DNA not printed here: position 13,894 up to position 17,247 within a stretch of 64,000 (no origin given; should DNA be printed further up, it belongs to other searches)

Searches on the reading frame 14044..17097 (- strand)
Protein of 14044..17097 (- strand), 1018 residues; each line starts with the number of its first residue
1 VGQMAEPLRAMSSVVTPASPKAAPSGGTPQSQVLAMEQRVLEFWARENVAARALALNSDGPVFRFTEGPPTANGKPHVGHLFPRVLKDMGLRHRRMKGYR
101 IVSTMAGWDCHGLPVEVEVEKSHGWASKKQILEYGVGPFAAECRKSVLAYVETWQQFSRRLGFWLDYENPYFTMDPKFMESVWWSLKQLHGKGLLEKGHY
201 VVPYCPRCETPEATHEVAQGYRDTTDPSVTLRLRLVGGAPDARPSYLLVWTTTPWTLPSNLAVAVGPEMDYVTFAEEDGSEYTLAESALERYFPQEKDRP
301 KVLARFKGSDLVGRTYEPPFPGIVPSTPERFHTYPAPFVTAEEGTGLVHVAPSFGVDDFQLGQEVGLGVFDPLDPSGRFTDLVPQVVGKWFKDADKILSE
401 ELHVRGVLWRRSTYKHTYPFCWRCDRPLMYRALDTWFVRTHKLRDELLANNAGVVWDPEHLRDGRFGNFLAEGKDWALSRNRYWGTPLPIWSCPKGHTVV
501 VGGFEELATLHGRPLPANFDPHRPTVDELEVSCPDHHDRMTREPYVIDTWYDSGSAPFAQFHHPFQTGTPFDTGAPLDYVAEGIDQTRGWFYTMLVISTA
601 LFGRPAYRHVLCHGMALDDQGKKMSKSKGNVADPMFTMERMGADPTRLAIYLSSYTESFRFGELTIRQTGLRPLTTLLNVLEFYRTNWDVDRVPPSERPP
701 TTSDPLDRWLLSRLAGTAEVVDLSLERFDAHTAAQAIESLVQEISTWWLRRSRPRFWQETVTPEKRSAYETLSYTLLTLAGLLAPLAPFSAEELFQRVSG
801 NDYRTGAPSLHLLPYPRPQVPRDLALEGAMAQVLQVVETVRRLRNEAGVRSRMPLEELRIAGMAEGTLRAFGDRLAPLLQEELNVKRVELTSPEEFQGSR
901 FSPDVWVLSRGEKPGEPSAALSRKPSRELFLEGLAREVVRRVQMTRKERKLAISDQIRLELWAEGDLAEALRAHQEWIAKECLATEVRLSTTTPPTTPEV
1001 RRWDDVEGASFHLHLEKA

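Call 86: search_protein_families(library=pfam, proteins=[window:14044-17097:-], max_evalue=0.00001)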
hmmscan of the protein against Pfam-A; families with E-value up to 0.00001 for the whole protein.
window:14044-17097:- (1018 aa): 4 families
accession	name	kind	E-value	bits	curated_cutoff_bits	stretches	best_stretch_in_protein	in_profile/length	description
PF00133.28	tRNA-synt_1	-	7.9e-116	387.6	22.7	1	40-660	2-412/414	tRNA synthetases class I (I, L, M and V)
PF08264.19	Anticodon_1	-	1.6e-25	90.2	25.1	1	707-856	1-145/148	Anticodon-binding domain of tRNA ligase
PF19302.4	DUF5915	-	2.3e-16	60.3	27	1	920-993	103-176/195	Domain of unknown function (DUF5915)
PF09334.17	tRNA-synt_1g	-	2.9e-12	46.5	20.1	1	70-122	8-59/391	tRNA synthetases class I (M)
